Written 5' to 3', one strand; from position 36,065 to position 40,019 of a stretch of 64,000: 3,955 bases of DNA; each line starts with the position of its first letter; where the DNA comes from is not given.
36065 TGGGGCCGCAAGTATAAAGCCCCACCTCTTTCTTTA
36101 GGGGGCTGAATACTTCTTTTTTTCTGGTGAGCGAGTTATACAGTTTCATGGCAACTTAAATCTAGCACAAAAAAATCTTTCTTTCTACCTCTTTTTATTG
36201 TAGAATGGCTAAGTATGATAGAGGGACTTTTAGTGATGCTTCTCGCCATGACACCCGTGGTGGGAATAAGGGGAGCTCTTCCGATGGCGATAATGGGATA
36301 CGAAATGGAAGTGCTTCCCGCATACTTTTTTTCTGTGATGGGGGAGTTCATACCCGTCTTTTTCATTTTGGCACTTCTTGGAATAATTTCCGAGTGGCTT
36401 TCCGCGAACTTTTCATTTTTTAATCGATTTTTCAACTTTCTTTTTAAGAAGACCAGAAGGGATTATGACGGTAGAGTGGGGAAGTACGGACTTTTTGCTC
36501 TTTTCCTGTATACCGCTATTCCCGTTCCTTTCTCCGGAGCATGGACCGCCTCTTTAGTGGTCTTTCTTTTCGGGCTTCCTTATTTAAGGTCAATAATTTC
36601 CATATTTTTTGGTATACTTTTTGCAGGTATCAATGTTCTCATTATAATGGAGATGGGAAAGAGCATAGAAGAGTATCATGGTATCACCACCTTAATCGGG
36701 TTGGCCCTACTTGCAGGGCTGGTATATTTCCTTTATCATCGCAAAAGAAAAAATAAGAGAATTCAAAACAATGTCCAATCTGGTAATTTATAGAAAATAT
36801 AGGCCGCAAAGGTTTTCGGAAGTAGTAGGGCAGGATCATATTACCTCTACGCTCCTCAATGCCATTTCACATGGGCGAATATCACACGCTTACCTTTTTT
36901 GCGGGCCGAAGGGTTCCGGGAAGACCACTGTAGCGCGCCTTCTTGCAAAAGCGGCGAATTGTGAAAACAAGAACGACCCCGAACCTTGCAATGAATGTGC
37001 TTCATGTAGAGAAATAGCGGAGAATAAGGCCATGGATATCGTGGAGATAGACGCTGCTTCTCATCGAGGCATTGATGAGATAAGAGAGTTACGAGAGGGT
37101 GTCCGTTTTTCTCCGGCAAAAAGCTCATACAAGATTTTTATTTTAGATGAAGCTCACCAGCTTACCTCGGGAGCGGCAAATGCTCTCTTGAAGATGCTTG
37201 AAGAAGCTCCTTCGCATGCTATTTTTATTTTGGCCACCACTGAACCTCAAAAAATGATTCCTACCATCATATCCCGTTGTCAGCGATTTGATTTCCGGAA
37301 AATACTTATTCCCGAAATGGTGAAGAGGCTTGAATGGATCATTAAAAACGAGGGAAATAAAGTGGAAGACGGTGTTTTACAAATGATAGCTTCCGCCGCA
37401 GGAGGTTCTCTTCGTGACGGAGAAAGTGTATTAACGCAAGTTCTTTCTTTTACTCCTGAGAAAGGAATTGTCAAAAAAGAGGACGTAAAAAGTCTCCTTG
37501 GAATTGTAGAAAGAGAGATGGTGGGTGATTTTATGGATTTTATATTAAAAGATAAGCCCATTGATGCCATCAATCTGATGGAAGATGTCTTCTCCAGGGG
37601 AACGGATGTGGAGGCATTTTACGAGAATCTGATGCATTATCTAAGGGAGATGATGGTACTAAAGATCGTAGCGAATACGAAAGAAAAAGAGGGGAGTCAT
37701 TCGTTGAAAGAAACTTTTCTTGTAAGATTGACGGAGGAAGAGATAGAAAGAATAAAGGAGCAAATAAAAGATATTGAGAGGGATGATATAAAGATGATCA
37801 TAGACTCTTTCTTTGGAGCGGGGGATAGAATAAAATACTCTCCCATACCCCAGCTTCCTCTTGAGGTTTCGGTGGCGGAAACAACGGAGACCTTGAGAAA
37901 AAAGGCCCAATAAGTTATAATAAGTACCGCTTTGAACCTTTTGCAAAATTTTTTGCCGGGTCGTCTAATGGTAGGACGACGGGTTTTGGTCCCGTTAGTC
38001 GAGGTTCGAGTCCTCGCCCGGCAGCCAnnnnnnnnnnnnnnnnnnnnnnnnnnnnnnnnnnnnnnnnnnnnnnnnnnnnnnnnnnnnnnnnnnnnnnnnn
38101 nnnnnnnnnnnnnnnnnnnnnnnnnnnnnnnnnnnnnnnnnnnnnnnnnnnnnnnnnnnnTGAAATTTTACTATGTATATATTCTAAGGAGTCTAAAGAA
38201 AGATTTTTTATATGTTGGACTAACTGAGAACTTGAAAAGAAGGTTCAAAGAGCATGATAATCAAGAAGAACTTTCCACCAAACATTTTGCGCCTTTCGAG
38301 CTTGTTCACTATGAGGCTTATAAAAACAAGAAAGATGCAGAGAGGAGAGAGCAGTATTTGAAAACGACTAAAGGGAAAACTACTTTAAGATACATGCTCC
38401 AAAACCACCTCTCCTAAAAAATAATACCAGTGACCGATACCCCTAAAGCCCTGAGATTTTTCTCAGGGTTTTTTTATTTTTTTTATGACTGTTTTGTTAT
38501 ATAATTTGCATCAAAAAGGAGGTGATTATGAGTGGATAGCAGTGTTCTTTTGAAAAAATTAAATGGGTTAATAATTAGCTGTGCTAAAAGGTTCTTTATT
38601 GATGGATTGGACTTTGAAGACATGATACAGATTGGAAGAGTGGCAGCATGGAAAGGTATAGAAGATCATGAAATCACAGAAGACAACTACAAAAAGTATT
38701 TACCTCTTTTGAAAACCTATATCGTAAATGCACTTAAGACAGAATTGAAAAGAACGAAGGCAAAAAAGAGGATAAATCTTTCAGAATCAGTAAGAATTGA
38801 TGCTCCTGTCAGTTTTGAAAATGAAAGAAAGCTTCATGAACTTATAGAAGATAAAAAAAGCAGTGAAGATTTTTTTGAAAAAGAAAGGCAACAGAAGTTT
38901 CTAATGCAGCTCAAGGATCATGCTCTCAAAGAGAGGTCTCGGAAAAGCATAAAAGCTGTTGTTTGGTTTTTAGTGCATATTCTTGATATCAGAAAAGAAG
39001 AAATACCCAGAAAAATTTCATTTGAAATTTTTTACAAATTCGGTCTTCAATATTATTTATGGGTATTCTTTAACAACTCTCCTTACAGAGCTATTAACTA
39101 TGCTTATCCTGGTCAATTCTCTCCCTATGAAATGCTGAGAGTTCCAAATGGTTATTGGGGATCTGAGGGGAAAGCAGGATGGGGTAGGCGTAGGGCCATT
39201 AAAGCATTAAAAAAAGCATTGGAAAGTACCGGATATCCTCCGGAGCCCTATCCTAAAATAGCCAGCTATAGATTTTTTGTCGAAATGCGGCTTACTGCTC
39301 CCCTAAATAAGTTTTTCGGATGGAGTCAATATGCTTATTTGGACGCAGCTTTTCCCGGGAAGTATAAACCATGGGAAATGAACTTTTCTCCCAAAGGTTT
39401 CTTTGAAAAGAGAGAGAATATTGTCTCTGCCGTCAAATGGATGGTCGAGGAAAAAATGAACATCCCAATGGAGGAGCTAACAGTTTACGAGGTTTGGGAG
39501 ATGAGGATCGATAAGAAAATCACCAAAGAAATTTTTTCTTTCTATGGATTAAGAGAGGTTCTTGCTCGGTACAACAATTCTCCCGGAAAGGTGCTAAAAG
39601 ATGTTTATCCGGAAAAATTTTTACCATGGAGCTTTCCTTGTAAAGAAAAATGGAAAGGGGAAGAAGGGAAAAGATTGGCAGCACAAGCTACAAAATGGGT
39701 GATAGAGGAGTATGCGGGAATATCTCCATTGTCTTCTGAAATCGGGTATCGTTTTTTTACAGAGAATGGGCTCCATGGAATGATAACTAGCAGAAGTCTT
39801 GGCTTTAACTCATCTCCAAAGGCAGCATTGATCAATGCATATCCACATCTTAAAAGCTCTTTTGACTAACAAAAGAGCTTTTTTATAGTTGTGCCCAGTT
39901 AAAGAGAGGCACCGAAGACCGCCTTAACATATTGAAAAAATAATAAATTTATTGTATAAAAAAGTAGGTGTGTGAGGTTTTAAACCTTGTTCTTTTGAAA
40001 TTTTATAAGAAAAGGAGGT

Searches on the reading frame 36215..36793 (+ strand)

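Call 82: search_protein_families(library=pfam, proteins=[window:36215-36793:+], max_evalue=0.001)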
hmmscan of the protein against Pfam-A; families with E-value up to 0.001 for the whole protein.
window:36215-36793:+ (192 aa): 1 family
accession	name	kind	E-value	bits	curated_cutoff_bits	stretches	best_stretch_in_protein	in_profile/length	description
PF06695.16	Sm_multidrug_ex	-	7.8e-27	94.7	30.7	1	18-139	2-120/121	Putative small multi-drug export protein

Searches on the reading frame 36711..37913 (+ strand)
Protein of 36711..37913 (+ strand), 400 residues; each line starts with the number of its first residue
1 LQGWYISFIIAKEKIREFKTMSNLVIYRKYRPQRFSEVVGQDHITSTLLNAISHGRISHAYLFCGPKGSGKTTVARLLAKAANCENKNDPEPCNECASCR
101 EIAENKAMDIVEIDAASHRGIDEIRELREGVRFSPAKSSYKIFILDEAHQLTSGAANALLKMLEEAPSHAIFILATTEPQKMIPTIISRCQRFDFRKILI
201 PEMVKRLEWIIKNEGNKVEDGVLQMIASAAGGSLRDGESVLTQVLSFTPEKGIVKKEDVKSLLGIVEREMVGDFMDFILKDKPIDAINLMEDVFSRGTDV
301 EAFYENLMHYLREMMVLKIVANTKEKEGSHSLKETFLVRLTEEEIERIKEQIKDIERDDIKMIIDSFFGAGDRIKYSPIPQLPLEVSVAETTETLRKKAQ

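Call 82: search_protein_families(library=pfam, proteins=[window:36711-37913:+], max_evalue=0.001)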
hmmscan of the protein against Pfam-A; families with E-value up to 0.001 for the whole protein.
window:36711-37913:+ (400 aa): 12 families
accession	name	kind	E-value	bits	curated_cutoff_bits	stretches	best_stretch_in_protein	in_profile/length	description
PF13177.12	DNA_pol3_delta2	-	1.4e-49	168.6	27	1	41-197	2-159/161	DNA polymerase III, delta subunit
PF00004.35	AAA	-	1.6e-14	54.9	21.2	1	62-193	2-126/131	ATPase family associated with various cellular activities (AAA)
PF12169.13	DNA_pol3_gamma3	-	6.4e-12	45.9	24.4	1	254-386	1-122/143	DNA polymerase III subunits gamma and tau domain III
PF22608.2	DNAX_ATPase_lid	-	1.3e-08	34.9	27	1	204-247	3-46/49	DNA polymerase III clamp loader subunit, ATPase lid domain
PF13401.12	AAA_22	-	1.8e-06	28.7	27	1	62-174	9-120/130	AAA domain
PF07724.20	AAA_2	-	3.6e-06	27.6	27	1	61-166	6-102/166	AAA domain (Cdc48 subfamily)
PF05496.18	RuvB_N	-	6.3e-06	26.5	27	1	31-95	2-70/159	Holliday junction DNA helicase RuvB P-loop domain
PF07728.20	AAA_5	-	1.6e-05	25.4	22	1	62-167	3-94/139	AAA domain (dynein-related subfamily)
PF13191.12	AAA_16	-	3.9e-05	24.6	32.6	1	38-168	2-161/167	AAA ATPase domain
PF13238.12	AAA_18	-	9.7e-05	23.3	29.4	1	63-125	3-55/128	AAA domain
PF00270.35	DEAD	-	0.00013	22.2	26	0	58-107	14-62/167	DEAD/DEAH box helicase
PF13175.12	AAA_15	-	0.00046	20.3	32.1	0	61-343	26-232/374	AAA ATPase domain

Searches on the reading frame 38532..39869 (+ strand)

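Call 3: search_protein_families(library=pfam, proteins=[window:38532-39869:+], max_evalue=0.1)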
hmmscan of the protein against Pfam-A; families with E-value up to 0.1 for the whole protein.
window:38532-39869:+ (445 aa): 1 family
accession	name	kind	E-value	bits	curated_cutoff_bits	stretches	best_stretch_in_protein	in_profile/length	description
PF04542.20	Sigma70_r2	-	7.3e-06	26.1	24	1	9-56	4-52/71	Sigma-70 region 2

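Call 4: search_protein_families(library=ncbifam, proteins=[window:38532-39869:+], max_evalue=0.1)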
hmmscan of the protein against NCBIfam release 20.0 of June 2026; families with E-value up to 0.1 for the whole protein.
window:38532-39869:+ (445 aa): 19 families
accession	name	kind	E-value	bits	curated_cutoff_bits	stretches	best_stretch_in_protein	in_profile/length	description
TIGR02937.1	sigma70-ECF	superfamily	1e-08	35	42.9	1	6-142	6-128/165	sigma-70 family RNA polymerase sigma factor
NF006147.0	PRK08295.1-4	equivalog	1.9e-07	30.9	212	1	6-117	27-139/201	RNA polymerase factor sigma-70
TIGR02393.1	RpoD_Cterm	equivalog_domain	3.6e-06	26.8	354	1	12-50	11-49/238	RNA polymerase sigma factor RpoD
NF006146.0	PRK08295.1-3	equivalog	4.7e-06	26.3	414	1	6-111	36-140/218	RNA polymerase factor sigma-70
NF006148.0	PRK08295.1-5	equivalog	8.7e-06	25.2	208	1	5-111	37-142/218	RNA polymerase sporulation sigma factor SigH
TIGR02859.1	spore_sigH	equivalog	1.3e-05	24.8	294.8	1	5-110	23-127/198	RNA polymerase sporulation sigma factor SigH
NF006145.0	PRK08295.1-2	equivalog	6e-05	22.5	212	1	6-109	37-139/213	RNA polymerase sporulation sigma factor SigH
TIGR02997.1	Sig70-cyanoRpoD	subfamily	0.00035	19.9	384.5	0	13-48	86-121/298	RNA polymerase sigma factor, RpoD/SigA family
TIGR02885.1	spore_sigF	equivalog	0.00075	19.4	321.45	1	7-100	17-105/231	RNA polymerase sporulation sigma factor SigF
NF005248.0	PRK06759.1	equivalog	0.0022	17.7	133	1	10-82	13-85/156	RNA polymerase factor sigma-70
NF004052.0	PRK05572.1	subfamily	0.0041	16.7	311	1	7-88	38-114/252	SigF/SigG family RNA polymerase sporulation sigma factor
TIGR02980.1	SigBFG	subfamily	0.0071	16.1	234.35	1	6-52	8-54/227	SigB/SigF/SigG family RNA polymerase sigma factor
NF004471.0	PRK05803.1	subfamily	0.01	15.1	252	1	12-141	61-186/235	RNA polymerase sporulation sigma factor SigK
NF004564.0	PRK05901.2-2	equivalog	0.015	14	617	1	13-46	260-293/500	RNA polymerase sigma factor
NF004566.0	PRK05901.2-4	equivalog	0.016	14.4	531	0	13-47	204-238/448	RNA polymerase sigma factor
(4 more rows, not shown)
